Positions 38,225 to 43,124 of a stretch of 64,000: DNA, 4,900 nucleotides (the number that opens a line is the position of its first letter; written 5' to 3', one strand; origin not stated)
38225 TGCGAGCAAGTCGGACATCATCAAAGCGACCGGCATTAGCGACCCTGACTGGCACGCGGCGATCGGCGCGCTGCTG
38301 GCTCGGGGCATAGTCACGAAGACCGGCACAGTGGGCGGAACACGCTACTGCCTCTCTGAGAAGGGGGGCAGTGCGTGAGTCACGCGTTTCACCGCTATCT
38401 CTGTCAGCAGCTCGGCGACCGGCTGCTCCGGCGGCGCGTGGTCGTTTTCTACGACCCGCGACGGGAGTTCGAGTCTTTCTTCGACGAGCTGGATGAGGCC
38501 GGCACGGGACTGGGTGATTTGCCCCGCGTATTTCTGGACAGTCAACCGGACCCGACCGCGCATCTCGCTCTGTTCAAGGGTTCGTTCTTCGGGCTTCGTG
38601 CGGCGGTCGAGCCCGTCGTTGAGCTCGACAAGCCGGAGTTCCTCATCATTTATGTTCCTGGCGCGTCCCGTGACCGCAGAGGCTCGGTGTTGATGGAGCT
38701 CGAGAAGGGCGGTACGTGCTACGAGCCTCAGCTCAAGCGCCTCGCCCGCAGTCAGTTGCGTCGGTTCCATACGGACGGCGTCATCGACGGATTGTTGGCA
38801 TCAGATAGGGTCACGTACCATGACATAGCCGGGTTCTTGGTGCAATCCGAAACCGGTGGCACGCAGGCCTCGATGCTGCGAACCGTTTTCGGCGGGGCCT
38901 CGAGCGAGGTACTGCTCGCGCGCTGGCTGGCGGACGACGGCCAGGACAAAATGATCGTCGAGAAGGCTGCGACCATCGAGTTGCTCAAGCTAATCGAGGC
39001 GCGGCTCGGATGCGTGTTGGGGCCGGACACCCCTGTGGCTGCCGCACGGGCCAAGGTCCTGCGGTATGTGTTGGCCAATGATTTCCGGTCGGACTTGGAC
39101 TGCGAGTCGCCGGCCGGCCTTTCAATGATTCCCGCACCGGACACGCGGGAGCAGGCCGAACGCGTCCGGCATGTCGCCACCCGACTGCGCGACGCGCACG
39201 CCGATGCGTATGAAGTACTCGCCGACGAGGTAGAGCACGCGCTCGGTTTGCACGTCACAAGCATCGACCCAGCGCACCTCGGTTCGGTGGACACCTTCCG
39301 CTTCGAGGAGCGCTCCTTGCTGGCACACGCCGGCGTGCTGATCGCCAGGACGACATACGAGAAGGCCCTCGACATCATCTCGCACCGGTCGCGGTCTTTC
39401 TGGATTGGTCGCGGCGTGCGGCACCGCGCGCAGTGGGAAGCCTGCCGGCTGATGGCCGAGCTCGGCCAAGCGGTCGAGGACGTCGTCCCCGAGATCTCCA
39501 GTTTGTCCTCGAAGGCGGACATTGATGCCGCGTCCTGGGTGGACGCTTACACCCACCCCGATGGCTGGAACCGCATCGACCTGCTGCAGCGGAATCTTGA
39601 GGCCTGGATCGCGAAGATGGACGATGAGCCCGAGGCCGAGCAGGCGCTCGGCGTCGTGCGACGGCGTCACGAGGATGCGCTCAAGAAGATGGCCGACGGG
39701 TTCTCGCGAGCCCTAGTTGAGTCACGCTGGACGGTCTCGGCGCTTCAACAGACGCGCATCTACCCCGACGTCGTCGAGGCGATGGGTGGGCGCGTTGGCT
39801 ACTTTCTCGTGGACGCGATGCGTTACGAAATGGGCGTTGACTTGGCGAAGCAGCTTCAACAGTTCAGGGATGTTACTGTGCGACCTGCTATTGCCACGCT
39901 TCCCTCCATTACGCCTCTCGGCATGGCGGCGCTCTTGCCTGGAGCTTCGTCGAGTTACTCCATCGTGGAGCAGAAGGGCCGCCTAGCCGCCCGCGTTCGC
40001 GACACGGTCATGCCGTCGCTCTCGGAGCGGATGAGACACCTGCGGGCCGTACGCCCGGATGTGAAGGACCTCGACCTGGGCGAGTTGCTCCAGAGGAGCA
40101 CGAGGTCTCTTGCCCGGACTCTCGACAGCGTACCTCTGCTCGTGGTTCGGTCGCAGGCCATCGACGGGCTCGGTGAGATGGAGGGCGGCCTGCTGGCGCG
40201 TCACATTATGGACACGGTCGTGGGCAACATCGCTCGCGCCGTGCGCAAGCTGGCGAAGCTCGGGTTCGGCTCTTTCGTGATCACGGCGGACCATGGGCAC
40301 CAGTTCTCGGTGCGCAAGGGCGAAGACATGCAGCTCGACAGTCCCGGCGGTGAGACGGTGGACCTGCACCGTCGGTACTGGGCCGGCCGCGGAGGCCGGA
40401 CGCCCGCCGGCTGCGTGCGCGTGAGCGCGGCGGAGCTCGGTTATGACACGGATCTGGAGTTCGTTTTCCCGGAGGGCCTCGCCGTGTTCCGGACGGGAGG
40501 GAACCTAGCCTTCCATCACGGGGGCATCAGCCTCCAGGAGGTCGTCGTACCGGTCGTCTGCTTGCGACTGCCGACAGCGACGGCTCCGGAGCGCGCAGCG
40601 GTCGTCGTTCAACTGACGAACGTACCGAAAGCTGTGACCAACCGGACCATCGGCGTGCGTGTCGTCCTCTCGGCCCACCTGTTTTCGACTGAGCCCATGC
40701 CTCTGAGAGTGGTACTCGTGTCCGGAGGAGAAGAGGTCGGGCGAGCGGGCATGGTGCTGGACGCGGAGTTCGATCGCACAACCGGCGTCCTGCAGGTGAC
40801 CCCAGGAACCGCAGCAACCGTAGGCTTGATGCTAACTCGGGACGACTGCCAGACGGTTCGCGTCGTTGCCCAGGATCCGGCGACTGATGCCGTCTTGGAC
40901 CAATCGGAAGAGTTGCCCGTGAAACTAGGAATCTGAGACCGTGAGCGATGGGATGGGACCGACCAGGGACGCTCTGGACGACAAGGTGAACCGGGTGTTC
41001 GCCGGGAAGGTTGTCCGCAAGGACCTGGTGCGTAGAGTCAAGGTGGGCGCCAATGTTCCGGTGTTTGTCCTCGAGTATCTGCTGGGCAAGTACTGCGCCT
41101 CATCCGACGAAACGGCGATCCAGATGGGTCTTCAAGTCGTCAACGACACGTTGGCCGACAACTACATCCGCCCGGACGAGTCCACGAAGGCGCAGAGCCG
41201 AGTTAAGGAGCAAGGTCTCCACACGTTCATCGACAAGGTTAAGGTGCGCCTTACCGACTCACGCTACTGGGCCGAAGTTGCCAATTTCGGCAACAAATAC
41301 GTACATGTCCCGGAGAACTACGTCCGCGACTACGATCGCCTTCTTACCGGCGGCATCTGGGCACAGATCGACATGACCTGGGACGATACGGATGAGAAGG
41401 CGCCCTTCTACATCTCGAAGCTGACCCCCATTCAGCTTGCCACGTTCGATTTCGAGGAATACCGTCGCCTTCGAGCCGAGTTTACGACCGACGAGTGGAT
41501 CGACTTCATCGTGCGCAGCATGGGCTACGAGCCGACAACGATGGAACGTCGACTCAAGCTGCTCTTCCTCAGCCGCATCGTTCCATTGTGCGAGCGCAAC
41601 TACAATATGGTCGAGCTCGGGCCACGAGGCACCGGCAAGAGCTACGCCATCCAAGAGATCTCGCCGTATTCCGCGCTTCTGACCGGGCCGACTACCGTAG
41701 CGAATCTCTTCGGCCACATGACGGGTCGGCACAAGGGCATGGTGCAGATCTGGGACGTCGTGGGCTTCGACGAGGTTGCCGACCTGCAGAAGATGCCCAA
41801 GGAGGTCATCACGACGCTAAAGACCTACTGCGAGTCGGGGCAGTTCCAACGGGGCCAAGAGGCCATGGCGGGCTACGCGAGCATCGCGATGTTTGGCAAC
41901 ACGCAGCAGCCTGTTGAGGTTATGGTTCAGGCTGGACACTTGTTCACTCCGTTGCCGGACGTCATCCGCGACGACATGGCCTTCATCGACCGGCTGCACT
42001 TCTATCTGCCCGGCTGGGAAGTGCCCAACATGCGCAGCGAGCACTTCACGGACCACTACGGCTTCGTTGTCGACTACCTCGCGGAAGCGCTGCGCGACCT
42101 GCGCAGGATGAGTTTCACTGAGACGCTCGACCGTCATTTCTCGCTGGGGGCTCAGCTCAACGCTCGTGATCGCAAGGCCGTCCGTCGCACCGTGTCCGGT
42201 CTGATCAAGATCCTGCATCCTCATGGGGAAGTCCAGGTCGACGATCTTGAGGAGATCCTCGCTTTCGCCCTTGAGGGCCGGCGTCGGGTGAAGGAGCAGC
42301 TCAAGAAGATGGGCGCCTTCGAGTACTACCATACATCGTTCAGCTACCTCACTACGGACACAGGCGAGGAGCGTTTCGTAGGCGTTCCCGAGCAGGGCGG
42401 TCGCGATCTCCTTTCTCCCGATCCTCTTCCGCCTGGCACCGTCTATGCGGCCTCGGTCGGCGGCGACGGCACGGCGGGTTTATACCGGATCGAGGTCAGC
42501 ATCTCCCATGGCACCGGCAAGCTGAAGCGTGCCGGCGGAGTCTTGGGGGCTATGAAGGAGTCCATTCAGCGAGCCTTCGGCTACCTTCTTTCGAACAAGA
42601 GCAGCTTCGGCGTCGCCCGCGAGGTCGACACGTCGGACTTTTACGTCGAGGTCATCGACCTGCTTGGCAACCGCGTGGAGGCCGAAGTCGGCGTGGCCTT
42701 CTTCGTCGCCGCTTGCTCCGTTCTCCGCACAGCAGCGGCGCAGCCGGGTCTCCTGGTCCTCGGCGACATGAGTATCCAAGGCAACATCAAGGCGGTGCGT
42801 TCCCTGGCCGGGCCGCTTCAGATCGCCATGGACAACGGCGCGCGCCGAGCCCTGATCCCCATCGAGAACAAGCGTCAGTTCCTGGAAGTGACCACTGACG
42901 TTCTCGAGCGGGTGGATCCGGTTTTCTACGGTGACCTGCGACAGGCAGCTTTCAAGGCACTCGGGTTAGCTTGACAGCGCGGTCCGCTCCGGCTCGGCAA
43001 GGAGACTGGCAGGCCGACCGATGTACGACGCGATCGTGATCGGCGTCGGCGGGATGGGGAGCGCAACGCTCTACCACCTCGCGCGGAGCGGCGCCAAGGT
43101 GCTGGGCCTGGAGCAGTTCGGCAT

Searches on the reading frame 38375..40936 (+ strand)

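Call 7: search_protein_families(library=pfam, proteins=[window:38375-40936:+])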
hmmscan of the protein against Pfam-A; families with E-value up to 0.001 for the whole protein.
window:38375-40936:+ (853 aa): 1 family
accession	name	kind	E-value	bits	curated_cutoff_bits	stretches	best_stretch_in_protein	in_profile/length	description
PF08665.17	PglZ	-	4.3e-14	53.3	25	1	473-644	2-174/179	PglZ domain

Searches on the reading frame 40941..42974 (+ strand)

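Call 7: search_protein_families(library=pfam, proteins=[window:40941-42974:+])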
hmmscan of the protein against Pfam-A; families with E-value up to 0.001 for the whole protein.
window:40941-42974:+ (677 aa): 3 families
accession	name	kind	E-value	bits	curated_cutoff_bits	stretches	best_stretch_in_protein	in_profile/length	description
PF13337.12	BrxL_ATPase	-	6.2e-124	413.3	25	1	156-468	1-313/313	Lon-like protease BrxL-like, ATPase domain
PF20442.3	BrxL_N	-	3.4e-42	143.9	28.2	1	19-147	2-132/132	BREX system Lon protease-like protein BrxL N-terminal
PF05362.19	Lon_C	-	1.9e-12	47.6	21.1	1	506-662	38-191/205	Lon protease (S16) C-terminal proteolytic domain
